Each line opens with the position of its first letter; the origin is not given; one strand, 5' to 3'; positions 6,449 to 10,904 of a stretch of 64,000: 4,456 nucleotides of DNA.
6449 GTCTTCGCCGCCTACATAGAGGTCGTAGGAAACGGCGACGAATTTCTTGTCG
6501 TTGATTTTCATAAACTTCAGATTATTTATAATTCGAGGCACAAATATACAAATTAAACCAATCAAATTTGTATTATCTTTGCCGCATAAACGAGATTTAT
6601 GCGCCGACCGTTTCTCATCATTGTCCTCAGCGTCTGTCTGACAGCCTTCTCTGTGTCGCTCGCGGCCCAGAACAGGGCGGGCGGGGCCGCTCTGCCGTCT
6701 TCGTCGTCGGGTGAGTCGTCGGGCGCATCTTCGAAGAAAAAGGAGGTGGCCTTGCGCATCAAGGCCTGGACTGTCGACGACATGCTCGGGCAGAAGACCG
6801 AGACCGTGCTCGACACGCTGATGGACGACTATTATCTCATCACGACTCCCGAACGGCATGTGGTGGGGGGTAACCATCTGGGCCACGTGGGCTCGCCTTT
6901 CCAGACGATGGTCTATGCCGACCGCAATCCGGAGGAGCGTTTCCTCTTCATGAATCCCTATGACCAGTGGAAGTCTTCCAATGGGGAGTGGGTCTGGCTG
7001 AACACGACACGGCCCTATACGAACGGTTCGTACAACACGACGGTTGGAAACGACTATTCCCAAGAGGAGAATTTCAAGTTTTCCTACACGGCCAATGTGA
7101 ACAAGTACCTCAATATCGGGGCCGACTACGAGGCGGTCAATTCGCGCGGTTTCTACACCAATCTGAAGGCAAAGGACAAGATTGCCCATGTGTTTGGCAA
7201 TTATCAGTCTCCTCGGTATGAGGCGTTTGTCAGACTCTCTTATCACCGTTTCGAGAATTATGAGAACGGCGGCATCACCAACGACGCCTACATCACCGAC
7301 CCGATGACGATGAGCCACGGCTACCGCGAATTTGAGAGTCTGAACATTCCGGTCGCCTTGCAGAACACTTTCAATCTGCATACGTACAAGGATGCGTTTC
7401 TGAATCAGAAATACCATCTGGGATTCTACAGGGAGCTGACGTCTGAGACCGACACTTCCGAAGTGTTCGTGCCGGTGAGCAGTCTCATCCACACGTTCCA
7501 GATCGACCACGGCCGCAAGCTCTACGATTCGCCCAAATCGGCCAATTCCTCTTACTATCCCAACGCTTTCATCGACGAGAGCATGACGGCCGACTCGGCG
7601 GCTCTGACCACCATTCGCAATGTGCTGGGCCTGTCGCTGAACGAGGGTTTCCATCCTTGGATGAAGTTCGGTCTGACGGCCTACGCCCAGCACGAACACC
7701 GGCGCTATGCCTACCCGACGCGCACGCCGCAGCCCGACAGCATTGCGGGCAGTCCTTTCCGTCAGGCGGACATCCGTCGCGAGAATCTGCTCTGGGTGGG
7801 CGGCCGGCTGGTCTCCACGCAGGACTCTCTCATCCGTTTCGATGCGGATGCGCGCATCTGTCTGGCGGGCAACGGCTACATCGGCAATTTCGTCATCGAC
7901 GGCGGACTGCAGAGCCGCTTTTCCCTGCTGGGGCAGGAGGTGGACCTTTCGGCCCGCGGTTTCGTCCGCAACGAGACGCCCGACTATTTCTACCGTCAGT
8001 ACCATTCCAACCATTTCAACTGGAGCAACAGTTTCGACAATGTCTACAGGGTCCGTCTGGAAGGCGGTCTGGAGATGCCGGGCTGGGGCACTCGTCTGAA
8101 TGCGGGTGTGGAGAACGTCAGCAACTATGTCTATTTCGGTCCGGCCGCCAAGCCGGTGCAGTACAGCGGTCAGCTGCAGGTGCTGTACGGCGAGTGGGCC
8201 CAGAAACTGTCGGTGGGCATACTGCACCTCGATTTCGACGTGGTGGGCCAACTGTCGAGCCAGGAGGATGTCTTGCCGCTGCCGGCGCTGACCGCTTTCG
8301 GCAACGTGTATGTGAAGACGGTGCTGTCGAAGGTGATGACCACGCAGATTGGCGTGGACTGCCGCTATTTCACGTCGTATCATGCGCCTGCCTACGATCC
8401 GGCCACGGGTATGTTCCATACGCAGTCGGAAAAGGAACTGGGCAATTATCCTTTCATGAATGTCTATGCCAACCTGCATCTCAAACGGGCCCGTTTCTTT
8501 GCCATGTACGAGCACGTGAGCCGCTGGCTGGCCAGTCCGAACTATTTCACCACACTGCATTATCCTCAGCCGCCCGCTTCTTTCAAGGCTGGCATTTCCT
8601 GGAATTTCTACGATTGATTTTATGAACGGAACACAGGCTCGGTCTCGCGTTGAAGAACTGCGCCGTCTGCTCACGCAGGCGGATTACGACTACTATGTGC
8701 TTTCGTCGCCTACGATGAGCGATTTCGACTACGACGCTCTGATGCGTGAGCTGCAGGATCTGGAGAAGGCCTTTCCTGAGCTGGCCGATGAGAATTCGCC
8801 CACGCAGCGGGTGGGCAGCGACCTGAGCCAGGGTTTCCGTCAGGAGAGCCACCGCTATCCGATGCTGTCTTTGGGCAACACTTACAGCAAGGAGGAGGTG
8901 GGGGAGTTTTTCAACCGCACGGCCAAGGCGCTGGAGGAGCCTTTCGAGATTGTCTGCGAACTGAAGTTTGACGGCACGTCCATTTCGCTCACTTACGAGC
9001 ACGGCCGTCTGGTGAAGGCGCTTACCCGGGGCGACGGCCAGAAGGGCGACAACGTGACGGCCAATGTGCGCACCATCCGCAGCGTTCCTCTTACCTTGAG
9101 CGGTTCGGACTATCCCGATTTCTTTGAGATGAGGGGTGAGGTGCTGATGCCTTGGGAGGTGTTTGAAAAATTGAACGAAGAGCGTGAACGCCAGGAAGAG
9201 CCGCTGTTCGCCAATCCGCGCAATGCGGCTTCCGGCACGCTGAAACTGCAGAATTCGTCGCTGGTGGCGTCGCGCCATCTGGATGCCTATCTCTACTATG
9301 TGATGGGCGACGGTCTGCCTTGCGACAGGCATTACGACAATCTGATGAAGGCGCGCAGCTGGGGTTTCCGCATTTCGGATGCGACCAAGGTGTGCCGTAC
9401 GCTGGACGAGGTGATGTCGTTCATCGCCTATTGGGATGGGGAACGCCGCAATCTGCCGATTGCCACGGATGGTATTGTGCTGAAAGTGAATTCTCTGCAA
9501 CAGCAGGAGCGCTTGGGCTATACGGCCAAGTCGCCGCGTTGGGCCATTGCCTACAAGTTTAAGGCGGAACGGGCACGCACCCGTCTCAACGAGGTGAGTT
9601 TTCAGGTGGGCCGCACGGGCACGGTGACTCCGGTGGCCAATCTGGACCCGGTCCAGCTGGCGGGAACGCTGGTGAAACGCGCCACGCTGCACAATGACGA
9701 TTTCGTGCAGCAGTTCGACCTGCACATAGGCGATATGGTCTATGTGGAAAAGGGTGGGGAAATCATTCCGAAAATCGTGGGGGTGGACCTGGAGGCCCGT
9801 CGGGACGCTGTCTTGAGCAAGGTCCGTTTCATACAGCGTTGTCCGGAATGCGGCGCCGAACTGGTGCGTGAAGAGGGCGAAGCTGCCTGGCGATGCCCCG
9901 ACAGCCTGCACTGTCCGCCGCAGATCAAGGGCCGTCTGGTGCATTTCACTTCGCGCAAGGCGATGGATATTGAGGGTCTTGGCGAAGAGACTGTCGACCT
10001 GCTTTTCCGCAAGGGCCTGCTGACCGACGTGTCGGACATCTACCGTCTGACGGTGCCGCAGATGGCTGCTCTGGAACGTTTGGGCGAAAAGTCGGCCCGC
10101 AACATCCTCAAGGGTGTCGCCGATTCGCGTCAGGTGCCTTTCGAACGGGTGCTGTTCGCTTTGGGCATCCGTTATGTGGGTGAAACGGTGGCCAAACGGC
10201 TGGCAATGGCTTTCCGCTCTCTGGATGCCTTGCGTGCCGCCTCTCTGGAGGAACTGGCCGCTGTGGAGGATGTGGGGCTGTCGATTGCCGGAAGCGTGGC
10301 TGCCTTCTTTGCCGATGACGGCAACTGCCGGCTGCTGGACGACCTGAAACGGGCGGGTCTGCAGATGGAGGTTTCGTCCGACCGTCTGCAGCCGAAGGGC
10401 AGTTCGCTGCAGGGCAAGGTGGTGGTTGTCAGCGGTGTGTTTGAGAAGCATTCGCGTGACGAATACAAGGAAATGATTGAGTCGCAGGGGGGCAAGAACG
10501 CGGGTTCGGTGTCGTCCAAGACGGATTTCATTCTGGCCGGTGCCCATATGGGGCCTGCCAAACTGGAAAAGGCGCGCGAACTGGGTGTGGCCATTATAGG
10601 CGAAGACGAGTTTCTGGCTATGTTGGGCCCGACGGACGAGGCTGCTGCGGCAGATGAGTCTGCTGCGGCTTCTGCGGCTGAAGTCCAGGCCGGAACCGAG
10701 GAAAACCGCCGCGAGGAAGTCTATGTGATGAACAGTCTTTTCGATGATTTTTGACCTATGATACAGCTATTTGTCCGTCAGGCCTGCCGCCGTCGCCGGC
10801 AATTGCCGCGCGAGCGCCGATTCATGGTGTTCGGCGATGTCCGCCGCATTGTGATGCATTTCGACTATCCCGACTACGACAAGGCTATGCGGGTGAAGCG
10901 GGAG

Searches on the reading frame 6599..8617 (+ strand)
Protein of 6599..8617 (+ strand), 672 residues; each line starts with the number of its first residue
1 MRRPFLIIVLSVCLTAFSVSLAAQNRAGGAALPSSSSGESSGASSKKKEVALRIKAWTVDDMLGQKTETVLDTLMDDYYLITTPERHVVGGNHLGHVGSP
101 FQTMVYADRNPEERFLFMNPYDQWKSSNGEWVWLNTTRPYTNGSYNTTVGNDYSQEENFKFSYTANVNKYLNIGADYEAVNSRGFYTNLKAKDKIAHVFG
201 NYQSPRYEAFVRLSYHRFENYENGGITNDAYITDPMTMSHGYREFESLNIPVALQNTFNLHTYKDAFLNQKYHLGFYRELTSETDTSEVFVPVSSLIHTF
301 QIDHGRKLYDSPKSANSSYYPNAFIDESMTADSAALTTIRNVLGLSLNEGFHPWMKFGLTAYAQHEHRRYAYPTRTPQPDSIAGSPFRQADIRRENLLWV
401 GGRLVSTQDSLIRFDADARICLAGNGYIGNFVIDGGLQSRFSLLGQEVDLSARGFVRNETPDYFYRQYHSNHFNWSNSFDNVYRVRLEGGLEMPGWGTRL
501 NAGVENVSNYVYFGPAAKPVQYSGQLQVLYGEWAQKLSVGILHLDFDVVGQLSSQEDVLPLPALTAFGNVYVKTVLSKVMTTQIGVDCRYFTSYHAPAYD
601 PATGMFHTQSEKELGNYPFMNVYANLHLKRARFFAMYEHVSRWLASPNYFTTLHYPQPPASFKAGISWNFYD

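Call 42: search_protein_families(library=pfam, proteins=[window:6599-8617:+], max_evalue=0.001)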
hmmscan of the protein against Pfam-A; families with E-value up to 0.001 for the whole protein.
window:6599-8617:+ (672 aa): 1 family
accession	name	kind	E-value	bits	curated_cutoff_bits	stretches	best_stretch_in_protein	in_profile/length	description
PF14121.12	Porin_10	-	1e-165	553.4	27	1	54-672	2-597/597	Putative porin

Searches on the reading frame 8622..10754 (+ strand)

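Call 42: search_protein_families(library=pfam, proteins=[window:8622-10754:+], max_evalue=0.001)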
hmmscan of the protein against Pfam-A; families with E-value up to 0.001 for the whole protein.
window:8622-10754:+ (710 aa): 8 families
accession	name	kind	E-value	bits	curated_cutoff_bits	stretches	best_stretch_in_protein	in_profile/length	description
PF01653.23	DNA_ligase_aden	-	2.2e-85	286.7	27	1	71-316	3-253/253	NAD-dependent DNA ligase adenylation domain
PF03120.22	DNA_ligase_OB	-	1e-32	112.2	32.9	1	320-394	2-76/79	NAD-dependent DNA ligase OB-fold domain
PF12826.13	HHH_2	-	1.3e-23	83.4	27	1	509-571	1-63/64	Helix-hairpin-helix motif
PF00533.33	BRCT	-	5.8e-12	46.1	21.3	1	596-667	6-77/78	BRCA1 C Terminus (BRCT) domain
PF03119.21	DNA_ligase_ZBD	-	5.8e-12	45.7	25.8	1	406-432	1-26/27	NAD-dependent DNA ligase C4 zinc finger domain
PF14520.12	HHH_5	-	4.1e-11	43.6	27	1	514-559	5-51/57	Helix-hairpin-helix domain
PF22745.1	Nlig-Ia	-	2.9e-08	34.7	27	1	9-57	5-53/92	DNA ligase-like, N-terminal NAD+-binding domain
PF00633.29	HHH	-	1.9e-05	24.7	24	1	533-562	1-30/30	Helix-hairpin-helix motif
